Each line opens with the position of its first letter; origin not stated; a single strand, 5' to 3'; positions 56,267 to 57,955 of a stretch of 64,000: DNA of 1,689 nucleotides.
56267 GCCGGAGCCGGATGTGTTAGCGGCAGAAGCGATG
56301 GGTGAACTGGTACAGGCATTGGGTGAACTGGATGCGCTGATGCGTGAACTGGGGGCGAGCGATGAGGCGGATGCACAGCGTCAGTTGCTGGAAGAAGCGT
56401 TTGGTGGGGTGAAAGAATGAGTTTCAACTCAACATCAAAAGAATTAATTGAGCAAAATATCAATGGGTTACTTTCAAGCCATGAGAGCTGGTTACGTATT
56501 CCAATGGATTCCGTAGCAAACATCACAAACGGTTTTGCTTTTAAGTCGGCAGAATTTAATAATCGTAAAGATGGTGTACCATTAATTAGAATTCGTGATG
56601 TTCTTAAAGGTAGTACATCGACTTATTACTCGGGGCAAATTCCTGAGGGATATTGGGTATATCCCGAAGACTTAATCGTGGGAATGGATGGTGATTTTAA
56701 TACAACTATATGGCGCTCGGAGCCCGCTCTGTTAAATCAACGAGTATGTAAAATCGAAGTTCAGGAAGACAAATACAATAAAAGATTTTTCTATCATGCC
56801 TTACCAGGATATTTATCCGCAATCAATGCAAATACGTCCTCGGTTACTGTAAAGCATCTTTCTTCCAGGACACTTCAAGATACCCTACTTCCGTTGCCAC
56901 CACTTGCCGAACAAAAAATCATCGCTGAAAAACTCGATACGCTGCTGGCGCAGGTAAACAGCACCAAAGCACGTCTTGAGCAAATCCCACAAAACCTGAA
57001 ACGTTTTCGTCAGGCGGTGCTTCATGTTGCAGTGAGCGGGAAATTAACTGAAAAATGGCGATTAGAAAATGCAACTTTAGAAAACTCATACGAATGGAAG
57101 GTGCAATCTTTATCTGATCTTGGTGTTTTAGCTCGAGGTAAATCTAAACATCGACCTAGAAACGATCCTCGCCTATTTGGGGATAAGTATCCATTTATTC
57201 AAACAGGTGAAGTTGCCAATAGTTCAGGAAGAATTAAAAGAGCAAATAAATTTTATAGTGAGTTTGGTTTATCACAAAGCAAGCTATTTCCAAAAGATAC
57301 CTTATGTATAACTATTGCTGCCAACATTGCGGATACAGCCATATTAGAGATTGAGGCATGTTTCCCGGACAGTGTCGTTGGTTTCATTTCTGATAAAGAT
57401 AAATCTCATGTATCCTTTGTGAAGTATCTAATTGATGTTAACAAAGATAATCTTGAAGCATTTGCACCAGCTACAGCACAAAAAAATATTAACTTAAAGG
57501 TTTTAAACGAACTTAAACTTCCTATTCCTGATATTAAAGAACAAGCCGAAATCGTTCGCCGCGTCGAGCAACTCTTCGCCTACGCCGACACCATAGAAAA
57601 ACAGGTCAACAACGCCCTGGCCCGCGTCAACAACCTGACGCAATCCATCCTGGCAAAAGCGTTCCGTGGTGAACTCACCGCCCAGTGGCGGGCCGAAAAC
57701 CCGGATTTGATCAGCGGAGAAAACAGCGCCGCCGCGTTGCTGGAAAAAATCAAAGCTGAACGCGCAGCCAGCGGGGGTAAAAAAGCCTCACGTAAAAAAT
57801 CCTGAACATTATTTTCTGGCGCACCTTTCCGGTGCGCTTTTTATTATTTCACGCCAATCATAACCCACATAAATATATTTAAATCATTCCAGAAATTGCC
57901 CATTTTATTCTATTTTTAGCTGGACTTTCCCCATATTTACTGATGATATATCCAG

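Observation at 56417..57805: hsdS allele with K-12-like conserved framework but different target-recognition domains: a type IA R-M system of different specificity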

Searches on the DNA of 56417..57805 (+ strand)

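Call 3: search_dna_similar(query=window:56417-57805:+, collection=ecoli_genomes, mode=near, max_rows=40, rows=spread)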
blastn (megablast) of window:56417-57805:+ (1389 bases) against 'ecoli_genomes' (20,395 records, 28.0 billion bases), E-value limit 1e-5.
Records with a match: 922; places in all: 957; records where one place covers at least 80% of the query: 4.
Genomes with a match: 922 of 5426; with a place that covers at least 80% of the query: 4. Places per genome that has any: lowest 1, median 1, highest 2. On chromosomes: 957 places; on plasmids: 0.
Best place of each record, by identity: >=99% 4; 95-99% 425; 90-95% 493.
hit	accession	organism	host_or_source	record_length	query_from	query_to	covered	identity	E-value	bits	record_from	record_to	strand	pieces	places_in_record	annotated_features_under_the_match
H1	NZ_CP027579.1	Escherichia coli strain 2013C-4282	Homo sapiens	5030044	1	1389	100%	100.0%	0e+0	2566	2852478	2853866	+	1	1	restriction endonuclease subunit S | hsdM: type I restriction-modification system methyltransferase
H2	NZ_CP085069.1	Escherichia coli strain P27_L1_05.20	Homo sapiens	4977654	1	1389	63%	96.4%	0e+0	1440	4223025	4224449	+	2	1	restriction endonuclease subunit S | hsdM: type I restriction-modification system methyltransferase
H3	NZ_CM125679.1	Escherichia coli strain 2020S05-013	Homo sapiens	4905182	1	1389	63%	96.4%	0e+0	1440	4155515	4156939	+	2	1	restriction endonuclease subunit S | hsdM: type I restriction-modification system methyltransferase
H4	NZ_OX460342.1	Escherichia coli strain EC0880B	Derived from parental isolate EC0880B ...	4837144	1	1389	63%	96.4%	0e+0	1440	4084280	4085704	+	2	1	restriction endonuclease subunit S | hsdM: type I restriction-modification system methyltransferase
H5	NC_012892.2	Escherichia coli BL21(DE3) strain BL21(DE3)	-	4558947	1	603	43%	96.8%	0e+0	1009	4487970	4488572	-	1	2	restriction endonuclease subunit S | hsdM: type I restriction-modification system methyltransferase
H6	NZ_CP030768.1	Escherichia coli strain 2017C-4173W12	missing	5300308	481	1389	31%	94.9%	7e-131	681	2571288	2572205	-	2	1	hsdS: type I restriction-modification system specificity subunit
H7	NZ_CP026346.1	Escherichia coli strain 7FA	not applicable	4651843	481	1389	31%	94.9%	7e-131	681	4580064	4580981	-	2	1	hsdS: type I restriction-modification system specificity subunit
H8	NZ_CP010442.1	Escherichia coli K-12 strain K-12 MG1655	not applicable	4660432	481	1389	31%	94.9%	7e-131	681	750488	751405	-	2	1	hsdS: type I restriction-modification system specificity subunit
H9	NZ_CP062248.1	Escherichia coli strain AML002_ev02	not applicable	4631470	481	1389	31%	94.9%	7e-131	681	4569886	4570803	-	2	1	hsdS: type I restriction-modification system specificity subunit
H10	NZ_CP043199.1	Escherichia coli O16:H48 strain PG20180060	mouse gut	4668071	481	1389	31%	94.9%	7e-131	681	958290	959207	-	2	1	hsdS: type I restriction-modification system specificity subunit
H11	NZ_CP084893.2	Escherichia coli strain g94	laboratory experiment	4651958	481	1389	31%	94.9%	7e-131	681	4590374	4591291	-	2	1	hsdS: type I restriction-modification system specificity subunit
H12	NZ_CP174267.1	Escherichia coli str. K-12 substr. MG1655 strain K-12 ...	not applicable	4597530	481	1389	31%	94.9%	7e-131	681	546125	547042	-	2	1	hsdS: type I restriction-modification system specificity subunit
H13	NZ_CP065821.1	Escherichia coli strain ECO_1_S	Homo sapiens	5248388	481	1389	31%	94.9%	7e-131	681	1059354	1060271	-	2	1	hsdS: type I restriction-modification system specificity subunit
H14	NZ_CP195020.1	Escherichia coli strain OV2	Laboratory strain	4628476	481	1389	31%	94.9%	7e-131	681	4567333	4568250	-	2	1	hsdS: type I restriction-modification system specificity subunit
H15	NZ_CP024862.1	Escherichia coli strain AR_0015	missing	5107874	488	1389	31%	93.6%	1e-117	637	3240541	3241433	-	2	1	hsdS: type I restriction-modification system specificity subunit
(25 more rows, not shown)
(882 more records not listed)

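Call 5: get_annotated_region(hit=H1, flank=8000)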
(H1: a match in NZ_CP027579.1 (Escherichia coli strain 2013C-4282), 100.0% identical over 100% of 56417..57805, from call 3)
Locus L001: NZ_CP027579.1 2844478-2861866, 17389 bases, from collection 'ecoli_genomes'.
description: Escherichia coli strain 2013C-4282 chromosome, complete genome
organism: Escherichia coli strain 2013C-4282 (NCBI taxid 562)
replicon: chromosome; assembly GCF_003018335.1
host: Homo sapiens; source: stool; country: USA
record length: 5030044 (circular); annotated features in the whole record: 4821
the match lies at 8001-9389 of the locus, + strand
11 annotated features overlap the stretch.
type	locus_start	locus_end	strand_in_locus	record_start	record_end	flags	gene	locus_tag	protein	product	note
CDS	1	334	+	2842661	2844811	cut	btsT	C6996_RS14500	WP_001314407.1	pyruvate/proton symporter BtsT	-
CDS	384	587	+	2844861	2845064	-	yjiX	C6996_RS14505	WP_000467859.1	YbdD/YjiX family protein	-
CDS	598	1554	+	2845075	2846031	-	yjiA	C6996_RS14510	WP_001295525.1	GTPase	-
CDS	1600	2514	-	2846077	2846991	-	mrr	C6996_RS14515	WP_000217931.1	adenine/cytosine-specific restriction endonuclease Mrr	-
CDS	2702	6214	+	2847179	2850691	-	hsdR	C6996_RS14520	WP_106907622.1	type I restriction-modification system endonuclease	-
CDS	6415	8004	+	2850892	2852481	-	hsdM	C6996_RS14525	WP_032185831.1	type I restriction-modification system methyltransferase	-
CDS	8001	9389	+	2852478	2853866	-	-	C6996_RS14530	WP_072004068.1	restriction endonuclease subunit S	-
CDS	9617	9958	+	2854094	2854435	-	symE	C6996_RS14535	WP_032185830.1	endoribonuclease SymE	-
CDS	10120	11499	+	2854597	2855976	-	mcrB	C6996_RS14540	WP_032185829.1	5-methylcytosine-specific restriction endonuclease subunit McrB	-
CDS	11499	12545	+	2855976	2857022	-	mcrC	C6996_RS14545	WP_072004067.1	5-methylcytosine-specific restriction endonuclease system specificity protein McrC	-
CDS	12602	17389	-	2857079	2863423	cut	-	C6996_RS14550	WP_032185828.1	DEAD/DEAH box helicase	-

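Call 6: get_annotated_region(hit=H2, flank=1500)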
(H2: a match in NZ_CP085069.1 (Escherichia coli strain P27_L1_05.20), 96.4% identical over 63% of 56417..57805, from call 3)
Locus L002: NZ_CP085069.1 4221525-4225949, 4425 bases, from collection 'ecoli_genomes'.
description: Escherichia coli strain P27_L1_05.20 chromosome, complete genome
organism: Escherichia coli strain P27_L1_05.20 (NCBI taxid 562)
replicon: chromosome; assembly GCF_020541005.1
host: Homo sapiens; source: rectal swab; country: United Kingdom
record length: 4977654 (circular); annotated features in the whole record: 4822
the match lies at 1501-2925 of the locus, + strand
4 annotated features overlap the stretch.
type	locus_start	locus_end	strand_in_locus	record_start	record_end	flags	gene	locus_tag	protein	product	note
CDS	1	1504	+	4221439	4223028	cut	hsdM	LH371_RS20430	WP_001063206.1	type I restriction-modification system methyltransferase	-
CDS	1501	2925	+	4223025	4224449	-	-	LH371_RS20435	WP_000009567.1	restriction endonuclease subunit S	-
CDS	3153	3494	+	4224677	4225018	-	symE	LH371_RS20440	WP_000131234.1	endoribonuclease SymE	-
CDS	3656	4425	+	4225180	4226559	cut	mcrB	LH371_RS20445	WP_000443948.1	5-methylcytosine-specific restriction endonuclease subunit McrB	-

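Call 7: get_annotated_region(hit=H5, flank=1500)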
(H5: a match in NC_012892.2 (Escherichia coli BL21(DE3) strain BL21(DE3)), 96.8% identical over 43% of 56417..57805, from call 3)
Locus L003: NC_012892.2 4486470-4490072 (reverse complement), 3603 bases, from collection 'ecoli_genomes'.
description: Escherichia coli BL21(DE3), complete sequence
organism: Escherichia coli BL21(DE3) strain BL21(DE3) (NCBI taxid 469008)
replicon: chromosome; assembly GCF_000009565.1
host: -; source: -; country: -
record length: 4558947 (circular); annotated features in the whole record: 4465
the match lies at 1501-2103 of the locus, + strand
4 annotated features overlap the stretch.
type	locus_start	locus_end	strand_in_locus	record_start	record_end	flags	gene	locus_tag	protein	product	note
CDS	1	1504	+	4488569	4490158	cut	hsdM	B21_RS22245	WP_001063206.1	type I restriction-modification system methyltransferase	-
CDS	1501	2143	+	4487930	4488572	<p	-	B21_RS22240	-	restriction endonuclease subunit S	incomplete; partial in the middle of a contig; missing C-terminus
CDS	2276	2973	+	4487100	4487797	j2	-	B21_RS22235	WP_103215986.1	IS1-like element IS1A family transposase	programmed frameshift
CDS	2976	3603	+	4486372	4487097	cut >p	-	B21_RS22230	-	restriction endonuclease subunit S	incomplete; partial in the middle of a contig; missing N-terminus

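Call 8: get_annotated_region(hit=H8, flank=1500)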
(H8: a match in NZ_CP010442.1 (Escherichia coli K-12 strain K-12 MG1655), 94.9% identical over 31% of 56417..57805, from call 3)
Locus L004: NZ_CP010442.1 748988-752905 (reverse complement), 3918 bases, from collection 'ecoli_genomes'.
description: Escherichia coli K-12 strain K-12 MG1655 chromosome, complete genome
organism: Escherichia coli K-12 strain K-12 MG1655 (NCBI taxid 83333)
replicon: chromosome; assembly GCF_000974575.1
host: -; source: not applicable; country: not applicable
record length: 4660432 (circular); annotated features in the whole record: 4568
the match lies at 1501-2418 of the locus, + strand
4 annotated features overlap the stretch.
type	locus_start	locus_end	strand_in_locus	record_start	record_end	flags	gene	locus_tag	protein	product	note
CDS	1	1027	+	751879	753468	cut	hsdM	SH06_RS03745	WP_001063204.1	type I restriction-modification system methyltransferase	-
CDS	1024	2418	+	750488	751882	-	hsdS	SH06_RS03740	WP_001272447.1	type I restriction-modification system specificity subunit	-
CDS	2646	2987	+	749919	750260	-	symE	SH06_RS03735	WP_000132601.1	endoribonuclease SymE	-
CDS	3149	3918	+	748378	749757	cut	mcrB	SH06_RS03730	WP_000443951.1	5-methylcytosine-specific restriction endonuclease subunit McrB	-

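Call 11: search_dna_similar(query=window:57040-57530:+, collection=ecoli_genomes, mode=distant, max_rows=40)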
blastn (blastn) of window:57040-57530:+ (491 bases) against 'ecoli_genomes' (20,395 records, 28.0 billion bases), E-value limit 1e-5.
Records with a match: 6; places in all: 6; records where one place covers at least 80% of the query: 6.
Genomes with a match: 6 of 5426; with a place that covers at least 80% of the query: 6. Places per genome that has any: lowest 1, median 1, highest 1. On chromosomes: 6 places; on plasmids: 0.
Best place of each record, by identity: >=99% 4; 95-99% 2.
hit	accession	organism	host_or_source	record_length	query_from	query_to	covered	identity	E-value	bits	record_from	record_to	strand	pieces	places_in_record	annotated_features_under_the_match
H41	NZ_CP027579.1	Escherichia coli strain 2013C-4282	Homo sapiens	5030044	1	491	100%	100.0%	0e+0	886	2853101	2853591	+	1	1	restriction endonuclease subunit S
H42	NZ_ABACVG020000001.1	Escherichia coli strain 2020CK-00188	Homo sapiens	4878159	1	491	100%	100.0%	0e+0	886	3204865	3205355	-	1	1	restriction endonuclease subunit S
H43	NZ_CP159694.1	Escherichia coli strain Z142-3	hospital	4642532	1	491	100%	100.0%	0e+0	886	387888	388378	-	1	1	restriction endonuclease subunit S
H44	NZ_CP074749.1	Escherichia coli strain R32_14_1F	goat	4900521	1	491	100%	100.0%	0e+0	886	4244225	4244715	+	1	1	restriction endonuclease subunit S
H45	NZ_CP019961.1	Escherichia coli strain HKUOPY1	Ailuropoda melanoleuca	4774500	1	491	100%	96.7%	0e+0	814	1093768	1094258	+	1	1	restriction endonuclease subunit S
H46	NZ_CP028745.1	Escherichia coli strain A30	Papio cynocephalus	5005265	1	491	100%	96.7%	0e+0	814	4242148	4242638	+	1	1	restriction endonuclease subunit S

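Call 20: get_annotated_region(hit=H45, flank=2500)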
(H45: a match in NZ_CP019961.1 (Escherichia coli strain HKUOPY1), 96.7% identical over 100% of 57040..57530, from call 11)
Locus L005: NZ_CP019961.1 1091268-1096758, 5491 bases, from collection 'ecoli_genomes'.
description: Escherichia coli strain HKUOPY1 chromosome, complete genome
organism: Escherichia coli strain HKUOPY1 (NCBI taxid 562)
replicon: chromosome; assembly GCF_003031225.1
host: Ailuropoda melanoleuca; source: feces; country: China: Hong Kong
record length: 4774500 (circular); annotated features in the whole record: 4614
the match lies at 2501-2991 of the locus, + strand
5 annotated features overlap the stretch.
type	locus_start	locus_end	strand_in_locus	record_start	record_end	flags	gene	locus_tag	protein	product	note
CDS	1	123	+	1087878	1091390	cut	hsdR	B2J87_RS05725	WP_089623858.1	type I restriction-modification system endonuclease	-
CDS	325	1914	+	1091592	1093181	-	hsdM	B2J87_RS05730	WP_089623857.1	type I restriction-modification system methyltransferase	-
CDS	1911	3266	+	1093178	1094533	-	-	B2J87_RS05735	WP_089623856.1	restriction endonuclease subunit S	-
CDS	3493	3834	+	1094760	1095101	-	symE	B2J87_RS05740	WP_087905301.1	endoribonuclease SymE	-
CDS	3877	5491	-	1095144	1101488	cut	-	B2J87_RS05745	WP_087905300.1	DEAD/DEAH box helicase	-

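Call 59: search_dna_similar(query=window:56440-56890:+, collection=ecoli_genomes, mode=distant, max_rows=30, rows=spread)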
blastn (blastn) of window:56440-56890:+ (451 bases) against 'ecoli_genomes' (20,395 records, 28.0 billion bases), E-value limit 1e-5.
Records with a match: 114; places in all: 115; records where one place covers at least 80% of the query: 113.
Genomes with a match: 114 of 5426; with a place that covers at least 80% of the query: 113. Places per genome that has any: lowest 1, median 1, highest 2. On chromosomes: 115 places; on plasmids: 0.
Best place of each record, by identity: >=99% 4; 95-99% 110.
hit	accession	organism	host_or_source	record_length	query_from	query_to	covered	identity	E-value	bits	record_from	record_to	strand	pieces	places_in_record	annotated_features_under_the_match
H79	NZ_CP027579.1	Escherichia coli strain 2013C-4282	Homo sapiens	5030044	1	451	100%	100.0%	0e+0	814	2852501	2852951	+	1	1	restriction endonuclease subunit S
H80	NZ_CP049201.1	Escherichia coli strain PapRG-04-4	Papio papio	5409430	1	451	100%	98.9%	0e+0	792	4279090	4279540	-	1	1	restriction endonuclease subunit S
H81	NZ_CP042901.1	Escherichia coli strain CFSAN061762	missing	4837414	1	451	100%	96.7%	0e+0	746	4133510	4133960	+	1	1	restriction endonuclease subunit S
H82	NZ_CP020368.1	Escherichia coli strain BLR(DE3)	commercial strain obtained from Novagen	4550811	1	451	100%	96.7%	0e+0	746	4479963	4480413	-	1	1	restriction endonuclease subunit S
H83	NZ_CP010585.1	Escherichia coli strain C41(DE3)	not applicable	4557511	1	451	100%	96.7%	0e+0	746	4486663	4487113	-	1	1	restriction endonuclease subunit S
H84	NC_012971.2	Escherichia coli BL21(DE3) strain BL21(DE3)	-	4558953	1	451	100%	96.7%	0e+0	746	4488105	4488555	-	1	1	restriction endonuclease subunit S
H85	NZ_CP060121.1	Escherichia coli BL21 strain BL21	not applicable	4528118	1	451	100%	96.7%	0e+0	746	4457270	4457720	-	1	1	restriction endonuclease subunit S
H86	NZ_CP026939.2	Escherichia coli strain CFS3313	Bos taurus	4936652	1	451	100%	96.7%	0e+0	746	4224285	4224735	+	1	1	restriction endonuclease subunit S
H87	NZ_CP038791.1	Escherichia coli strain PF9285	bovine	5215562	1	451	100%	96.7%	0e+0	746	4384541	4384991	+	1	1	restriction endonuclease subunit S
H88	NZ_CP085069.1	Escherichia coli strain P27_L1_05.20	Homo sapiens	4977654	1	451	100%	96.7%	0e+0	746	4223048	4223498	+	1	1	restriction endonuclease subunit S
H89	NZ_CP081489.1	Escherichia coli BL21(DE3) strain BL21(DE3)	-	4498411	1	451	100%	96.7%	0e+0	746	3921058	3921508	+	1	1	restriction endonuclease subunit S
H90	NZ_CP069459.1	Escherichia coli strain FDAARGOS_1249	Homo sapiens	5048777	1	451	100%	96.7%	0e+0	746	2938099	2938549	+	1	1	restriction endonuclease subunit S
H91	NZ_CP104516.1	Escherichia coli strain E4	Poultry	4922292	1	451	100%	96.7%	0e+0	746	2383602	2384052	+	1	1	restriction endonuclease subunit S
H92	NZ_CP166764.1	Escherichia coli strain CRE444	Homo sapiens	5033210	1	451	100%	96.7%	0e+0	746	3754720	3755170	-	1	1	restriction endonuclease subunit S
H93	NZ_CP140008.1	Escherichia coli strain ATCC 11303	-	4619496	1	451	100%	96.7%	0e+0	746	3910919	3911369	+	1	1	restriction endonuclease subunit S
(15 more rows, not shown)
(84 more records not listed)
